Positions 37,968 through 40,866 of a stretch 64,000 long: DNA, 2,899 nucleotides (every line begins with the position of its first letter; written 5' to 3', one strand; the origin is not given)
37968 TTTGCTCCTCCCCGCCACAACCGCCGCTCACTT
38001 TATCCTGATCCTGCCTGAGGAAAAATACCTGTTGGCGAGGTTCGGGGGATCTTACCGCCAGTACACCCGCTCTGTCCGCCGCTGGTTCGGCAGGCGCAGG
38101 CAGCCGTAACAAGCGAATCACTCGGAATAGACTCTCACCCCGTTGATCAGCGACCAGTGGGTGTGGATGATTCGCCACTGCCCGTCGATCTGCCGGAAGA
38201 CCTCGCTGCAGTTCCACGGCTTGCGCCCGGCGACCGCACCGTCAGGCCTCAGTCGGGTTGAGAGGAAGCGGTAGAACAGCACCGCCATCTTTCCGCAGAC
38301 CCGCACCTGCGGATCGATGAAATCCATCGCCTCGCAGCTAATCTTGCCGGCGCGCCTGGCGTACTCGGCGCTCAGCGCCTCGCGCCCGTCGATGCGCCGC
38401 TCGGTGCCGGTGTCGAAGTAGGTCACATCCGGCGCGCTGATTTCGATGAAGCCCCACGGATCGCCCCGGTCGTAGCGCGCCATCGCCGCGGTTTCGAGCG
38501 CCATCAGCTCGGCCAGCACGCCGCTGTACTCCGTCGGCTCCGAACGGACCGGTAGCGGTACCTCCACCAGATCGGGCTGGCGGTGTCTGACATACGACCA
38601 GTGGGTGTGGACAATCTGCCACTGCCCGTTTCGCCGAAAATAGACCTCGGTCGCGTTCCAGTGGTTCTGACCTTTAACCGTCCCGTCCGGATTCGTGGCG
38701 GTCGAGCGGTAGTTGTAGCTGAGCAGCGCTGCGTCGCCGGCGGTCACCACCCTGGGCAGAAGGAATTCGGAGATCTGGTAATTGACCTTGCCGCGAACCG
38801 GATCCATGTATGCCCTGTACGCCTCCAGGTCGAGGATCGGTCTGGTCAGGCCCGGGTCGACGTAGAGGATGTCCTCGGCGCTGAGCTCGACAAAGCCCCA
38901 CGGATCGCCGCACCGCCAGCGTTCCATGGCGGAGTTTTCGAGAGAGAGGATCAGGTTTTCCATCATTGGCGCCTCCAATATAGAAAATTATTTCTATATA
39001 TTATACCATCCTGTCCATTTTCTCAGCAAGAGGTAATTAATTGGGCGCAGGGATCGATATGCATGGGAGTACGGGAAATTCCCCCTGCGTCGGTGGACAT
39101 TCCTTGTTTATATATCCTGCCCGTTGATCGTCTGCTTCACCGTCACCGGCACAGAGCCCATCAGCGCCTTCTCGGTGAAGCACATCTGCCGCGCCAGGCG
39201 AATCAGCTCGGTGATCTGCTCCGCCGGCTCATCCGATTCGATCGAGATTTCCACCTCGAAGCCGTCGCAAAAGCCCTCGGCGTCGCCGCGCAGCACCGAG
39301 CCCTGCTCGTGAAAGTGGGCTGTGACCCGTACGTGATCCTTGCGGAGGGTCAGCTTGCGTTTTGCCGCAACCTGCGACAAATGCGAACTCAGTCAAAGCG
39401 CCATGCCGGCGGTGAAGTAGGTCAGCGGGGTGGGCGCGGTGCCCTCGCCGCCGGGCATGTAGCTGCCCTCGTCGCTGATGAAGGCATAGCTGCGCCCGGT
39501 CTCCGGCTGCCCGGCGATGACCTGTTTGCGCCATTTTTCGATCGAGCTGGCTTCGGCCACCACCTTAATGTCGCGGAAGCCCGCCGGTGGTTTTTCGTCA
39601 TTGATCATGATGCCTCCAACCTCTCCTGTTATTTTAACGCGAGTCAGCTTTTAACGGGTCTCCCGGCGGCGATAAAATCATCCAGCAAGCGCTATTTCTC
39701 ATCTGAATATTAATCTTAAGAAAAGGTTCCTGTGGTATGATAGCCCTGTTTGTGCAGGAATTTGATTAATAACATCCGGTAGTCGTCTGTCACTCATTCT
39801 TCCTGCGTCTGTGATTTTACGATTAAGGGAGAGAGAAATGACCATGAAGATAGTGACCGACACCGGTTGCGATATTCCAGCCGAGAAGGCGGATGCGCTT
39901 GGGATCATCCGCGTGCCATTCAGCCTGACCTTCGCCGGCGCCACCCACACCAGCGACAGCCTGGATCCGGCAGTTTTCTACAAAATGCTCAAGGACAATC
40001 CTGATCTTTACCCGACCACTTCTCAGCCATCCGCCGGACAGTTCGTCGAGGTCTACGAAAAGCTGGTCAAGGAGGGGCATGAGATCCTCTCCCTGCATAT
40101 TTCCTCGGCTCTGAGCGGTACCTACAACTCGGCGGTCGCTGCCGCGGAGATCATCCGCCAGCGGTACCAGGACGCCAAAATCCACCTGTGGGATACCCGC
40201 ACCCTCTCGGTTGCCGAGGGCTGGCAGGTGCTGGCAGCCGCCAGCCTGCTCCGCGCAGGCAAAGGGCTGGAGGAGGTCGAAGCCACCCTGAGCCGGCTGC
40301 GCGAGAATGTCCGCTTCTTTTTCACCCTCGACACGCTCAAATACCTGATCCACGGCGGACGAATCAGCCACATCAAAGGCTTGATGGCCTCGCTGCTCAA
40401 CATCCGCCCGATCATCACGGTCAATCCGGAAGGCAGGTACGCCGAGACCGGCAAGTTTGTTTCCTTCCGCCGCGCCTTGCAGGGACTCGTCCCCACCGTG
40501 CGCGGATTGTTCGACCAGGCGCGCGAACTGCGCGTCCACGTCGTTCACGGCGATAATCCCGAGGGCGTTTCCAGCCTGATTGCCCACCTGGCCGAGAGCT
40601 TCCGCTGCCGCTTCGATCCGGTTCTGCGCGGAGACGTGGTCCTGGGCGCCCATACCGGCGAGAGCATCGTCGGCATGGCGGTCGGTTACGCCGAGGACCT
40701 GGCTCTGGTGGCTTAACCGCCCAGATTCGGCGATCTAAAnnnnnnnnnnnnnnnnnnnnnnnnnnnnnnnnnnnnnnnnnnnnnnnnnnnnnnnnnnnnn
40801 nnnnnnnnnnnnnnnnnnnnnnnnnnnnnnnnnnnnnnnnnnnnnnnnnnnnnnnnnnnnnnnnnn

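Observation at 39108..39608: OsmC-family gene with an in-frame UGA at the peroxidatic Cys position and an fdhF-like SECIS hairpin: candidate selenoprotein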

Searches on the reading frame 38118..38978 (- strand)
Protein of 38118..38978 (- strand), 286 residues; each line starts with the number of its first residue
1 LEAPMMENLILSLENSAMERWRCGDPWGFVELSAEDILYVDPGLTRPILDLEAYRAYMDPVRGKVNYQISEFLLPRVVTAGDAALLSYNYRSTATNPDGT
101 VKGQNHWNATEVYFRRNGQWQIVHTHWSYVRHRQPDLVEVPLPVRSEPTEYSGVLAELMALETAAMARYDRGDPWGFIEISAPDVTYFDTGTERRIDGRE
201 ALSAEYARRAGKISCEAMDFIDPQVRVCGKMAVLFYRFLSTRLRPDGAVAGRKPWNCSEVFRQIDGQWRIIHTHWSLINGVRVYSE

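Call 12: search_protein_families(library=pfam, proteins=[window:38118-38978:-], max_evalue=0.00001)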
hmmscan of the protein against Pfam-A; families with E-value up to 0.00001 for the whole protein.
window:38118-38978:- (286 aa): 4 families
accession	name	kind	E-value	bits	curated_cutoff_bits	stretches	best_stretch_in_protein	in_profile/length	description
PF13474.12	SnoaL_3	-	1.7e-19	70.8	22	2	166-277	9-118/121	SnoaL-like domain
PF14534.12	DUF4440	-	5.4e-19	69.1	25.2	2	159-270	2-107/107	Domain of unknown function (DUF4440)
PF08332.16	CaMKII_AD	-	1.4e-16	61.2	22.1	1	16-128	11-125/128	Calcium/calmodulin dependent protein kinase II association domain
PF12680.13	SnoaL_2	-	3.7e-13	50.4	27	0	165-269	4-100/102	SnoaL-like domain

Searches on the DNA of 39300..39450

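Call 53: search_rna_families(source=window, start=39300, end=39450, threshold=evalue, max_evalue=10)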
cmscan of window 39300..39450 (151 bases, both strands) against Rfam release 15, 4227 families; matches with E-value up to 10: 2.
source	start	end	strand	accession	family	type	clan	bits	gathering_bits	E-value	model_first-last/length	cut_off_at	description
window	39300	39345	+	RF04231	mir-9191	Gene; miRNA;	-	14.2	100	3.9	28-73/73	5'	mir-9191 microRNA precursor family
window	39352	39390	+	RF01046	WLE3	Cis-reg;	-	12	50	5.8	1-44/44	no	Wingless localisation element 3 (WLE3)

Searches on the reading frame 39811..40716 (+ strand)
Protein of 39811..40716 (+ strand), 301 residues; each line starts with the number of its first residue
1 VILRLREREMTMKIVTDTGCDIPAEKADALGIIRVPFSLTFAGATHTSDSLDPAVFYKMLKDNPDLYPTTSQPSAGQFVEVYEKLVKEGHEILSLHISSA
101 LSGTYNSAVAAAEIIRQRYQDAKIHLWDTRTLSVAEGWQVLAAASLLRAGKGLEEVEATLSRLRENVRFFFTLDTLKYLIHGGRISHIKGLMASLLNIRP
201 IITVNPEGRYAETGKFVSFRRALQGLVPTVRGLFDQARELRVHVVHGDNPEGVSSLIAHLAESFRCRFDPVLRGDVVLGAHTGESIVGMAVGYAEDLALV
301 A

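Call 12: search_protein_families(library=pfam, proteins=[window:39811-40716:+], max_evalue=0.00001)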
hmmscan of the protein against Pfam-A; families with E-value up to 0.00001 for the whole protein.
window:39811-40716:+ (301 aa): 1 family
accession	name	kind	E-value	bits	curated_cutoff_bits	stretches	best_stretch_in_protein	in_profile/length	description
PF02645.21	DegV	-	1e-68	232.2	27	1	12-291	2-277/280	Uncharacterised protein, DegV family COG1307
